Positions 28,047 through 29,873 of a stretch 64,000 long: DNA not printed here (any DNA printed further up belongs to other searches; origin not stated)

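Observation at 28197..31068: Extracytosolic flavinylation module: membrane FNR-fusion oxidoreductase, ApbE flavin transferase and an FMN-binding-domain protein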

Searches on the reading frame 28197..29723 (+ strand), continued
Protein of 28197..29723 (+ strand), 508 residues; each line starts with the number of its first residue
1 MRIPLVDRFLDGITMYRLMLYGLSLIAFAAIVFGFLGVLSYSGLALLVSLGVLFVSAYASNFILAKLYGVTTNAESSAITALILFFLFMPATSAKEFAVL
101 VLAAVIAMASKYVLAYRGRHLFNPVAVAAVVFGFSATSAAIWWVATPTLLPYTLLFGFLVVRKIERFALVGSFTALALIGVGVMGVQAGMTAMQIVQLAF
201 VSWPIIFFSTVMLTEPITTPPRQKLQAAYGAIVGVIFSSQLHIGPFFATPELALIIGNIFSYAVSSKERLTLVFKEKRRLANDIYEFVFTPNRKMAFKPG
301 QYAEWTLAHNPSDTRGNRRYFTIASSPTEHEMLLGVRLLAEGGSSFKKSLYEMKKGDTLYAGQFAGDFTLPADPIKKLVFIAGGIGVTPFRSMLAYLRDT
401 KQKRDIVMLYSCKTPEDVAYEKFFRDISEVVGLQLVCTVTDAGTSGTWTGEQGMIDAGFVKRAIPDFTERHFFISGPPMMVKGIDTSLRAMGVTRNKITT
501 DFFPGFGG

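Call 36: predict_structure(alignment_id=A1)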
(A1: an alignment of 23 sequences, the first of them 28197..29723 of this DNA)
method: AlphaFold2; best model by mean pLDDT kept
length: 508 residues; sequences in the alignment: 23
mean_pLDDT: 84.6   pTM: 0.74
mean pLDDT of the five models: 84.6, 84.2, 84.1, 82.7, 81.0
residues with pLDDT >= 90: 198; 70-90: 256; 50-70: 45; < 50: 9
segments of 3 or more residues with pLDDT < 50: 242-246, 505-508
pLDDT, mean of each block of 10 residues (from residue 1): 76 81 94 93 94 94 85 81 91 88 91 68 82 64 83 91 86 90 86 79 78 80 85 82 55 85 72 94 92 86 84 74 91 87 81 92 80 93 91 95 95 89 91 91 64 87 93 89 91 91 52
secondary structure, 60 per line:
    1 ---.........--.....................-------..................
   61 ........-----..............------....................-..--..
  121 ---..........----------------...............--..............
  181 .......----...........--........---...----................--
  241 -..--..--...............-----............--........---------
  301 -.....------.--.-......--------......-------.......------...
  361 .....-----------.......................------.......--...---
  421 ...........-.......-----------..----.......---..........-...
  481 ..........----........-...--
elements in order: H4-12 H15-35 H43-68 H74-87 H94-113 H124-133 H150-164 H167-187 H192-202 H205-212 H223-238 H250-264 E270-281 E284-291 E302-306 E318-323 E332-337 H345-351 E358-365 E377-383 H384-399 E406-412 H421-431 E433-439 H457-463 E470-476 H478-490 E498-502
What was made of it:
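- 28197..29723 (+): Gene A: 508-aa fusion protein, with an RnfD/NqrB-like 10-TM domain followed by an NqrF-like FAD/NAD(P)H (FNR) domain. AF2 model with pLDDT 84.6 (call 36).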

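Call 38: search_solved_structures(query=A1, max_evalue=0.01, show_alignments=0)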
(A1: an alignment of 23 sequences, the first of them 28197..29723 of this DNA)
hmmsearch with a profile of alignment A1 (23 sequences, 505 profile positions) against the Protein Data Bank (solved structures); distinct sequences matched with E-value up to 0.01: 133 (the best 60 are shown).
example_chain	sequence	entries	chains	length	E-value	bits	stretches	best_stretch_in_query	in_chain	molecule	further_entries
2eix_A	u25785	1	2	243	6e-18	67.7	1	271-493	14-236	NADH-cytochrome b5 reductase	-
7qty_A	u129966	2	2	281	8.2e-18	67.3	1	319-504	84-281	Na(+)-translocating NADH-quinone reductase subunit F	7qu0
7qu3_A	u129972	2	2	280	8.9e-18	67.2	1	345-504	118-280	Na(+)-translocating NADH-quinone reductase subunit F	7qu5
2r6h_A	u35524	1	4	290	1.1e-17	66.9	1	348-502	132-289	NADH:ubiquinone oxidoreductase, Na translocating, F subunit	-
4u9u_A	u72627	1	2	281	3.7e-17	65.1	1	345-504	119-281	Na(+)-translocating NADH-quinone reductase subunit F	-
8ad4_A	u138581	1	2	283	3.8e-17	65.1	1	345-504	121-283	Na(+)-translocating NADH-quinone reductase subunit F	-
4uaj_A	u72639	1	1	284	3.9e-17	65.1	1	345-504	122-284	Na(+)-translocating NADH-quinone reductase subunit F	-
7xk3_F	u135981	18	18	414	4.2e-17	65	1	346-504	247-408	Na(+)-translocating NADH-quinone reductase subunit F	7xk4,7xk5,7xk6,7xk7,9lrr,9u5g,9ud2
8a1t_F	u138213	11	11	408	6.2e-17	64.4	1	346-504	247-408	Na(+)-translocating NADH-quinone reductase subunit F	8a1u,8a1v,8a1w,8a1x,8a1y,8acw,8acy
4wqm_A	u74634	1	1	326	2.3e-16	62.5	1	267-502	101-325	Toluene-4-monooxygenase electron transfer component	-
8ad3_A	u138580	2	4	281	2.8e-16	62.2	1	345-500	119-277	Na(+)-translocating NADH-quinone reductase subunit F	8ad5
1krh_A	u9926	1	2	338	1.8e-15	59.5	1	292-497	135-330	Benzoate 1,2-Dioxygenase Reductase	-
1qfj_A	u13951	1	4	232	7.7e-15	57.5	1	269-486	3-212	PROTEIN (FLAVIN REDUCTASE)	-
3ozu_A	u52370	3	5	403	8.4e-15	57.4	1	277-502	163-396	Flavohemoprotein | Flavohemoglobin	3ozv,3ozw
1cqx_A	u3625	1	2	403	8.5e-15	57.3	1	277-502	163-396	FLAVOHEMOPROTEIN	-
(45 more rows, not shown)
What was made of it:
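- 29001..29723 (+): A residues 269-508: FNR-type domain. It carries the FAD motif R319-Y-F-T-I-A-S325 (29151-29171), the NAD(P)H motif A382-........390 (29340-29366) and a C-terminal F506-G-G. Profile hits to NqrF FAD domains at about 8e-18 (call 38).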

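Call 39: fold_search(model_id=the predicted structure, library=pdb)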
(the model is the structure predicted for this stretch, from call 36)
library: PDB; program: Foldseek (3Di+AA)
matches with E <= 10: 1301; with E <= 0.001: 331
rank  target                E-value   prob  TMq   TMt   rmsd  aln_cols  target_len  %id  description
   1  6o0a                  5.5e-18  1.00  0.43  0.56  11.6       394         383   18  Crystal structure of flavohemoglobin from Malassezia yamatoensis with bound FAD and heme determined by iron SAD phasing (released 2019-03-06)
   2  1gvh                  8.8e-17  1.00  0.47  0.59  10.1       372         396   17  The X-ray structure of ferric Escherichia coli flavohemoglobin reveals an unespected geometry of the distal heme pocket (released 2002-08-06)
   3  5ogx                  2.9e-16  1.00  0.42  0.62   2.6       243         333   23  Crystal structure of Amycolatopsis cytochrome P450 reductase GcoB. (released 2018-07-04)
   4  4eh1_A                4.0e-16  1.00  0.41  0.84   2.6       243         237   20  Crystal Structure of the Flavohem-like-FAD/NAD Binding Domain of Nitric Oxide Dioxygenase from Vibrio cholerae O1 biov (released 2012-04-25)
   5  4eh1_B                7.5e-16  1.00  0.42  0.86   2.6       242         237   21  Crystal Structure of the Flavohem-like-FAD/NAD Binding Domain of Nitric Oxide Dioxygenase from Vibrio cholerae O1 biov (released 2012-04-25)
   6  2r6h_B                8.8e-16  1.00  0.41  0.70   5.0       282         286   21  Crystal structure of the domain comprising the NAD binding and the FAD binding regions of the NADH:ubiquinone oxidored (released 2007-09-11)
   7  8qt6                  1.3e-15  1.00  0.37  0.45  17.3       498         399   15  Cryo-EM structure of Streptococcus pneumoniae NADPH oxidase (released 2024-07-24)
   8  7qty                  1.6e-15  1.00  0.42  0.73   4.8       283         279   18  X-ray structure of FAD domain of NqrF of Klebsiella pneumoniae (released 2022-02-09)
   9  7qu3                  2.0e-15  1.00  0.42  0.75   3.9       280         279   21  X-ray structure of FAD domain of NqrF of Pseudomonas aeruginosa (released 2022-02-09)
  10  8ad4_A                2.3e-15  1.00  0.42  0.74   3.7       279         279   21  X-ray structure of NqrF(129-408)of Vibrio cholerae in complex with NADH (released 2023-07-12)
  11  2r6h_D                2.8e-15  1.00  0.42  0.72   4.7       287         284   22  Crystal structure of the domain comprising the NAD binding and the FAD binding regions of the NADH:ubiquinone oxidored (released 2007-09-11)
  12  2r6h_C                2.9e-15  1.00  0.42  0.72   4.6       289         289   22  Crystal structure of the domain comprising the NAD binding and the FAD binding regions of the NADH:ubiquinone oxidored (released 2007-09-11)
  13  2r6h_A                3.1e-15  1.00  0.42  0.73   3.5       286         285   20  Crystal structure of the domain comprising the NAD binding and the FAD binding regions of the NADH:ubiquinone oxidored (released 2007-09-11)
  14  4g1v                  3.5e-15  1.00  0.44  0.55  11.2       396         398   16  X-ray structure of yeast flavohemoglobin (released 2012-11-14)
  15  8ad5_A                4.7e-15  1.00  0.41  0.73   4.9       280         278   20  X-ray structure of NqrF(129-408)of Vibrio cholerae variant F406A (released 2023-07-12)
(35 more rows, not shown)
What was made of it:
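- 29001..29723 (+): Foldseek matches to NqrF, flavohaemoglobin and NOX dehydrogenase domains (call 39).
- Closest known: NOX / ferric-reductase family. Same: The SpNOX dehydrogenase domain is a structural match (call 39).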

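Call 41: search_protein_families(library=pfam, alignment_id=A1, max_evalue=0.01)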
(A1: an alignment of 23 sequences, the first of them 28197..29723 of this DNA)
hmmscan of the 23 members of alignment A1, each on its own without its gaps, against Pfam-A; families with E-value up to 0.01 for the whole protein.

A. member 1, window:28197-29723:+ (508 aa): 2 families
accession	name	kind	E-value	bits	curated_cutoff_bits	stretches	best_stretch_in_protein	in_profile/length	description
PF00175.26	NAD_binding_1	-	2.8e-14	54.1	22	1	380-484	1-107/109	Oxidoreductase NAD-binding domain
PF03116.20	NQR2_RnfD_RnfE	-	0.0037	17.1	27.7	0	157-263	183-285/296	NQR2, RnfD, RnfE family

B. families by the number of members that match (of 23 scanned): 4 families
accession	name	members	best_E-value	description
PF00175.26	NAD_binding_1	23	1.9e-20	Oxidoreductase NAD-binding domain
PF08030.17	NAD_binding_6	20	9.5e-06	Ferric reductase NAD binding domain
PF03116.20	NQR2_RnfD_RnfE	19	5.7e-10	NQR2, RnfD, RnfE family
PF00970.30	FAD_binding_6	12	2.7e-06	Oxidoreductase FAD-binding domain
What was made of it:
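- Closest known: NOX / ferric-reductase family. Same: 20 of 23 A homologues also hit NAD_binding_6 (call 41).
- Checked: Of 23 homologues, 19 hit PF03116, the best at 5.7e-10 (call 41).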
